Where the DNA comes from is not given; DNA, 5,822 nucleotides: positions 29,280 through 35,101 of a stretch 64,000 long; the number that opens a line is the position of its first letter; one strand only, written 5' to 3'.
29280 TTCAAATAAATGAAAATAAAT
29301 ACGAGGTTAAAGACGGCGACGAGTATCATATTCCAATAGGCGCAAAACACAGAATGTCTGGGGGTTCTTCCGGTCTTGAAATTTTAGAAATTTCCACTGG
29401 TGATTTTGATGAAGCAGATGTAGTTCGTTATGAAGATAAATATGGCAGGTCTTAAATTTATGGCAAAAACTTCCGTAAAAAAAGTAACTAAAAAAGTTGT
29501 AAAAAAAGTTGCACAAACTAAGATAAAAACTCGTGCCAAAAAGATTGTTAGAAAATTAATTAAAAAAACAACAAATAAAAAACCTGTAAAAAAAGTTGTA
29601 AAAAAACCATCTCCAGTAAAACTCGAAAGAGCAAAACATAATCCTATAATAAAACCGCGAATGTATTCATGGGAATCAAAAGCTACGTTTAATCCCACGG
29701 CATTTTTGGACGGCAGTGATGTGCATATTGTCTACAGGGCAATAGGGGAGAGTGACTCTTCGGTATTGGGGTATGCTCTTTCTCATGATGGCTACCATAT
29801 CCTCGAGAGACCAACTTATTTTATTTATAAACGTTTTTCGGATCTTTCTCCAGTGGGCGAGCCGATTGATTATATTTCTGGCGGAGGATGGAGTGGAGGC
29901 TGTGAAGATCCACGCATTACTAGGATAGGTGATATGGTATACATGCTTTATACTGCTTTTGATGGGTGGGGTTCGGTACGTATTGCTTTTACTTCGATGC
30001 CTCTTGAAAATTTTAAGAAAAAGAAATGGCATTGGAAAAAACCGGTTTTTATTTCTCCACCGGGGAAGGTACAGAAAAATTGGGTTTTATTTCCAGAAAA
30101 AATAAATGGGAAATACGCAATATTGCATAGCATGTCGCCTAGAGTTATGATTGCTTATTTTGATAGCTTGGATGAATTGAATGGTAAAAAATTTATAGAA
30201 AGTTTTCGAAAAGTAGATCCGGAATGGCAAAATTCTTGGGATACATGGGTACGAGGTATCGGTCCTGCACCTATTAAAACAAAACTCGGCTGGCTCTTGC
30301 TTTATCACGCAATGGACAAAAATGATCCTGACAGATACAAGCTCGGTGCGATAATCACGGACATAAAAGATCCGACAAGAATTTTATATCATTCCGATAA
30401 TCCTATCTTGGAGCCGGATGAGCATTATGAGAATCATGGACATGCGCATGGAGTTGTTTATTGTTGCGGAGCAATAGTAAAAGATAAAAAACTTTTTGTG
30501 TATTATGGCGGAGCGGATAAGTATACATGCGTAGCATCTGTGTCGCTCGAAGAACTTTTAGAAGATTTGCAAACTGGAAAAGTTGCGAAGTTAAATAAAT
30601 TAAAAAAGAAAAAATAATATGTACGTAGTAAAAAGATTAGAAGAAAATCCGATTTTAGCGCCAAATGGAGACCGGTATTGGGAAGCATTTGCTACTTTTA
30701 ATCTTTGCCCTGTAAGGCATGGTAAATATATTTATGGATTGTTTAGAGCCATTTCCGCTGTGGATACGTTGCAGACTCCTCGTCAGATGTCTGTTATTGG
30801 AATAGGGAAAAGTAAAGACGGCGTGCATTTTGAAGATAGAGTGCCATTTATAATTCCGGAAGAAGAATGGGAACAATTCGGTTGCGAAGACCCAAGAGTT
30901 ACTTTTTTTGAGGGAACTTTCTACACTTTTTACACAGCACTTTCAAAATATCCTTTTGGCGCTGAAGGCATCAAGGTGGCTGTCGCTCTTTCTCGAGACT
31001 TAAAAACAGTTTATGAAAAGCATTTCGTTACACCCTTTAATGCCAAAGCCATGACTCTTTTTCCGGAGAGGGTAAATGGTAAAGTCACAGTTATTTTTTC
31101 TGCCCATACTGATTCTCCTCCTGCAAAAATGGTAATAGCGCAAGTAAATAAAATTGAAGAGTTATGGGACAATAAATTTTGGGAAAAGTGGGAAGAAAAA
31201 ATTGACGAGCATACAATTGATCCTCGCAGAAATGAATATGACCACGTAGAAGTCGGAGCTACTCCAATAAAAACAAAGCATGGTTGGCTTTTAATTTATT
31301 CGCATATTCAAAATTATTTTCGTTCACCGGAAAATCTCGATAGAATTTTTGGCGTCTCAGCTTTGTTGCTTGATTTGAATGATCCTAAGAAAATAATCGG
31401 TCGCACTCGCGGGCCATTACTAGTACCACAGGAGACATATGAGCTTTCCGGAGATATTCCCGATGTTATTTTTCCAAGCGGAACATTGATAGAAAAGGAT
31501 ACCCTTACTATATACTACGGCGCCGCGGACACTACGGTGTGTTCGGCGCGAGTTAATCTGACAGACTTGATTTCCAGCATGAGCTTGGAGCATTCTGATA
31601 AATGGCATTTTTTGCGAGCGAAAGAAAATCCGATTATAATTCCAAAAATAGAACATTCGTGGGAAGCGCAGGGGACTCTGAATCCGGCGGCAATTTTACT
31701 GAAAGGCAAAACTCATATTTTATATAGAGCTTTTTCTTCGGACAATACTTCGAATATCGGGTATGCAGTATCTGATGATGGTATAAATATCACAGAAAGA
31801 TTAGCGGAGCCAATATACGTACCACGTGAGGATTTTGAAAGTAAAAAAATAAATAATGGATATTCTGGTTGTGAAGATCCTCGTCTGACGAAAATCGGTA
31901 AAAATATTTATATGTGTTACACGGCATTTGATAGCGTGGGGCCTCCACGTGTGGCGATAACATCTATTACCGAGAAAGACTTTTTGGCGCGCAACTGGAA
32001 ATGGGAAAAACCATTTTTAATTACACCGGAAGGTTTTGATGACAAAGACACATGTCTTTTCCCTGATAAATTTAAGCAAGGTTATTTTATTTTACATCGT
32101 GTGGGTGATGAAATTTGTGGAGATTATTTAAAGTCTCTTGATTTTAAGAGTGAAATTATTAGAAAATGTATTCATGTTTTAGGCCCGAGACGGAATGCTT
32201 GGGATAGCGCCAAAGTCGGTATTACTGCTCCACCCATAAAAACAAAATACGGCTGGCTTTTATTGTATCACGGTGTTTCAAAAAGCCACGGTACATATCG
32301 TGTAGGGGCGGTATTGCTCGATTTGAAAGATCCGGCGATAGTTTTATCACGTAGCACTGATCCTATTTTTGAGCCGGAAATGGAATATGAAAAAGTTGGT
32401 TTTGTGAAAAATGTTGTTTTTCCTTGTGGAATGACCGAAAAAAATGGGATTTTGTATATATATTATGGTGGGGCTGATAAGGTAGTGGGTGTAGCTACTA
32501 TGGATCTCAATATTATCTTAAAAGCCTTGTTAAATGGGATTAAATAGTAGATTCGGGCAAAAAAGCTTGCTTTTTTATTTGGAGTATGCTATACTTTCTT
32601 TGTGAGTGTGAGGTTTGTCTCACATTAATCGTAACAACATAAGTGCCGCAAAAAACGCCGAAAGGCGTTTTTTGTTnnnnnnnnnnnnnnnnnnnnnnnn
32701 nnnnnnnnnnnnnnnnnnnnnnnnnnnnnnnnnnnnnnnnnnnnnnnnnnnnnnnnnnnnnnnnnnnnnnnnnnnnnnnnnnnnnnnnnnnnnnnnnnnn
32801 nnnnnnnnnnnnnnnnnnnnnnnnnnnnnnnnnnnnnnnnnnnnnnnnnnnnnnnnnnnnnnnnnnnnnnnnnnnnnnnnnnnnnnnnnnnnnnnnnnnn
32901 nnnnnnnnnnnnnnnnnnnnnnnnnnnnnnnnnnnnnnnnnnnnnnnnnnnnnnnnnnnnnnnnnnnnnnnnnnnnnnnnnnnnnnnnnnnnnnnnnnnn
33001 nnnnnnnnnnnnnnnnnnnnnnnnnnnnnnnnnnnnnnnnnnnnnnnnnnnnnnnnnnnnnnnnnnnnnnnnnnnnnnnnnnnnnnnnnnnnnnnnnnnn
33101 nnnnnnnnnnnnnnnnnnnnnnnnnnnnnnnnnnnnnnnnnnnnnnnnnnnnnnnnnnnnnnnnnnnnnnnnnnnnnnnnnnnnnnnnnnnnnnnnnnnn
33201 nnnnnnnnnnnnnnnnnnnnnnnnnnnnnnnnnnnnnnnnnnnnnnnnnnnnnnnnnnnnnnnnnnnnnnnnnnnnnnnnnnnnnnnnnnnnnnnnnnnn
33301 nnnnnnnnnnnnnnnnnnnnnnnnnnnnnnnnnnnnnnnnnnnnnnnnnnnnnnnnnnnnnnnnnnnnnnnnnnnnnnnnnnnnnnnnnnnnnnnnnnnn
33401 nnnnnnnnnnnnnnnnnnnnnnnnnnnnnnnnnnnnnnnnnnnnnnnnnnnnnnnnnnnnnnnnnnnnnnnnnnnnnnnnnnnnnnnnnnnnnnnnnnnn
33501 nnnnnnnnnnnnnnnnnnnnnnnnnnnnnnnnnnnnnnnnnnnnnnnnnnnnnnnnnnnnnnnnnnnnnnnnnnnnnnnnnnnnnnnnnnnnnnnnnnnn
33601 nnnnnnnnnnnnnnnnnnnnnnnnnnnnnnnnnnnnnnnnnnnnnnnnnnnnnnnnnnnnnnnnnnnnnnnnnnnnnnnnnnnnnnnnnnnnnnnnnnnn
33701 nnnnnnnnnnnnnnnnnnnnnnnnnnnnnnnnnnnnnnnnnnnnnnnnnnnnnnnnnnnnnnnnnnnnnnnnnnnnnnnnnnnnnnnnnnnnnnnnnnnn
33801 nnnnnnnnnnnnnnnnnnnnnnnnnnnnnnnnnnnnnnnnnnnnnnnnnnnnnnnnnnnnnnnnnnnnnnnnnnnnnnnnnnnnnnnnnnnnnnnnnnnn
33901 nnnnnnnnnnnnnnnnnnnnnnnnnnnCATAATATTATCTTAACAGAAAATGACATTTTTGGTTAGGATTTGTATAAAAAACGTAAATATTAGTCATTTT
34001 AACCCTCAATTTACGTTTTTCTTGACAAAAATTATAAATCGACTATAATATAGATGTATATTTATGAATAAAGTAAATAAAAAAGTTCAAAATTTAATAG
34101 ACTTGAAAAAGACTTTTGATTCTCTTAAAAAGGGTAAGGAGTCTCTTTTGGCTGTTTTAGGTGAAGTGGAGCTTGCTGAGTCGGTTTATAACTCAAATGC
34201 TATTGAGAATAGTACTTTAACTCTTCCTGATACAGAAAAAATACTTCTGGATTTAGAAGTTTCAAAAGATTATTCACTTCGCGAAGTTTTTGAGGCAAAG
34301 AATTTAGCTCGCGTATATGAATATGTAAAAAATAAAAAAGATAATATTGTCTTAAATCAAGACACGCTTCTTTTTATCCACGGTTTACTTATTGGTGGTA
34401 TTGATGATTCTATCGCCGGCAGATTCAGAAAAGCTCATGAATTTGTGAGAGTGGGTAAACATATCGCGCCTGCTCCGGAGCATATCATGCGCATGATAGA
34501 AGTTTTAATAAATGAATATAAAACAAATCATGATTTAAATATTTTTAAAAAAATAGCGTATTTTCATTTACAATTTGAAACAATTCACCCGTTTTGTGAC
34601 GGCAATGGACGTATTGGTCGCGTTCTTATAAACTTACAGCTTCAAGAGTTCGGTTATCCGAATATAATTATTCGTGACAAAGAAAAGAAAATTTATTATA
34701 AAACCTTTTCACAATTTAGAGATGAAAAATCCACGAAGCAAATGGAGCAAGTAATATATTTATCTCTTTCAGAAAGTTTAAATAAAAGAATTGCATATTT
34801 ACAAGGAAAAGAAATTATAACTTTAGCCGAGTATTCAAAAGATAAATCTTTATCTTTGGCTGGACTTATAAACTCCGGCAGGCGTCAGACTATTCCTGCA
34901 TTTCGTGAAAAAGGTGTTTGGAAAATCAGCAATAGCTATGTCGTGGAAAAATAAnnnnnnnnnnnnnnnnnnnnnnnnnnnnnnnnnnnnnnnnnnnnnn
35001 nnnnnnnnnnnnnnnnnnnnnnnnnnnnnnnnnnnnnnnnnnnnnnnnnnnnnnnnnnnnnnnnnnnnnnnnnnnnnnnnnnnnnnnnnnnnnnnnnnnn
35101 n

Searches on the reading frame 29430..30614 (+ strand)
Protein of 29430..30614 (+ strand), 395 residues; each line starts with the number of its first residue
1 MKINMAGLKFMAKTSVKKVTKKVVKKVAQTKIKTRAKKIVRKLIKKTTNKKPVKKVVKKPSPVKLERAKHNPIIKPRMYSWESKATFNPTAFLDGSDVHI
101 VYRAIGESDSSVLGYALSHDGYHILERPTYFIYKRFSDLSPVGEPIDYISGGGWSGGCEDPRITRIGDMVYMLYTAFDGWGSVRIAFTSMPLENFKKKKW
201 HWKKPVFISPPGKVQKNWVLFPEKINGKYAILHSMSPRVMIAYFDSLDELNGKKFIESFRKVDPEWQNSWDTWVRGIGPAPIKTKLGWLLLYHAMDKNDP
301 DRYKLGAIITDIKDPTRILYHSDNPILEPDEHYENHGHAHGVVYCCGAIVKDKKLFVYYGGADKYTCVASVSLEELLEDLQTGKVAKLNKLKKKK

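Call 67: search_protein_families(library=pfam, proteins=[window:29430-30614:+], max_evalue=0.001)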
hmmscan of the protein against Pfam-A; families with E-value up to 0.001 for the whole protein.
window:29430-30614:+ (395 aa): 1 family
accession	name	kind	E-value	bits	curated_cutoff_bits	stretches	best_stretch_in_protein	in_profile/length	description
PF04041.19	Glyco_hydro_130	-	1.7e-45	155.8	26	1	49-378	3-316/320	beta-1,4-mannooligosaccharide phosphorylase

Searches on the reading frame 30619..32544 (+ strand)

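Call 67: search_protein_families(library=pfam, proteins=[window:30619-32544:+], max_evalue=0.001)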
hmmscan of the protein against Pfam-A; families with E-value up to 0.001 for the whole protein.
window:30619-32544:+ (642 aa): 1 family
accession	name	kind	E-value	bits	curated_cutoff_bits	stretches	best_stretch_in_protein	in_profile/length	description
PF04041.19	Glyco_hydro_130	-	6e-96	321.6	26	2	352-636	34-317/320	beta-1,4-mannooligosaccharide phosphorylase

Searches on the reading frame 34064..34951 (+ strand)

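Call 67: search_protein_families(library=pfam, proteins=[window:34064-34951:+], max_evalue=0.001)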
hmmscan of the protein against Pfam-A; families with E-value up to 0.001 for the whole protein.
window:34064-34951:+ (296 aa): 1 family
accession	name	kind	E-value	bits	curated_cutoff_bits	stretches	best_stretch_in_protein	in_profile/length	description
PF02661.23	Fic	-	4.7e-21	75.9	24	1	97-193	2-93/93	Fic/DOC family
